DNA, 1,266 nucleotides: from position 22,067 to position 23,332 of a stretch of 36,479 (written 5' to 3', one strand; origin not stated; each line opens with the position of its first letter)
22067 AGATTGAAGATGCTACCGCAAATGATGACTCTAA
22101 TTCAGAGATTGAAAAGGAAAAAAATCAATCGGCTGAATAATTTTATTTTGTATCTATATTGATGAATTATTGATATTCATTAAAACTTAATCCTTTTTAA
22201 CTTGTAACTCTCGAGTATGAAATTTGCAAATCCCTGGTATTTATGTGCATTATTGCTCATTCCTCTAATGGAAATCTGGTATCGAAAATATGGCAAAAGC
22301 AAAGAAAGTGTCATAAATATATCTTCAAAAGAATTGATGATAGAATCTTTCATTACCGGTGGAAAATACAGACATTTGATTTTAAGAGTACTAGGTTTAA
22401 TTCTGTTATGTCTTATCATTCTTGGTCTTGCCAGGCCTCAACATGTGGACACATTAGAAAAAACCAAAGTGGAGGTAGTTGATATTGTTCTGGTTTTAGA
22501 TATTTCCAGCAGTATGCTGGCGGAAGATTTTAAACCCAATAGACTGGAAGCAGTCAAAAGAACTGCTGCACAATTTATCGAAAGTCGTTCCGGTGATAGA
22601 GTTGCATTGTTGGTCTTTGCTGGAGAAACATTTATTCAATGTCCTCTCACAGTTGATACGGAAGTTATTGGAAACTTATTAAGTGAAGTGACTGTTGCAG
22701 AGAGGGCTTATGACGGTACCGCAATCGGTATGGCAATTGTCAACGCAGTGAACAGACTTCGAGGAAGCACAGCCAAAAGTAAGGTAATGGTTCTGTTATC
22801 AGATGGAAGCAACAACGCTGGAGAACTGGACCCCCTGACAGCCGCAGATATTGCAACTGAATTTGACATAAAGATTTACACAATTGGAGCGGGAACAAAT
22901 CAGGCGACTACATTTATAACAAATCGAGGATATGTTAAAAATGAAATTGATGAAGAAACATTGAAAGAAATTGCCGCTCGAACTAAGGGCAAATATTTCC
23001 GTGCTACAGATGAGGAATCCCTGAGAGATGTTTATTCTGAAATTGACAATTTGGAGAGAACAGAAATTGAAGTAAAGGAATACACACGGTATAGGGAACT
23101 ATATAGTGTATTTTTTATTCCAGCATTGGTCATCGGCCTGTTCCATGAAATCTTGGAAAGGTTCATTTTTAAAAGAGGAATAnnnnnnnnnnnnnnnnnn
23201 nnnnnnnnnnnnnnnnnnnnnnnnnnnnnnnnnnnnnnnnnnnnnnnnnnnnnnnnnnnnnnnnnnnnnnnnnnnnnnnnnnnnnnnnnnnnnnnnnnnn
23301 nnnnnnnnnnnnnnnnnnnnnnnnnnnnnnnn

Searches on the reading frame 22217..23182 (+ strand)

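Call 41: search_protein_families(library=pfam, max_evalue=0.001, proteins=[window:22217-23182:+])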
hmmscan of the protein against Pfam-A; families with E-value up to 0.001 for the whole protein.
window:22217-23182:+ (322 aa): 4 families
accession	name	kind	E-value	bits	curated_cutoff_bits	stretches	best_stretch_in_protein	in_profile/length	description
PF00092.34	VWA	-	1.4e-26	94.2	23.8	1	89-274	1-173/174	von Willebrand factor type A domain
PF13519.12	VWA_2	-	6.4e-17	62.6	27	1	90-197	1-106/107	von Willebrand factor type A domain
PF07584.16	BatA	-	4.3e-08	33.9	25.9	1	1-74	1-77/77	Aerotolerance regulator N-terminal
PF01882.25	DUF58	-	0.0001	22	23.4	1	83-196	31-142/216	Protein of unknown function DUF58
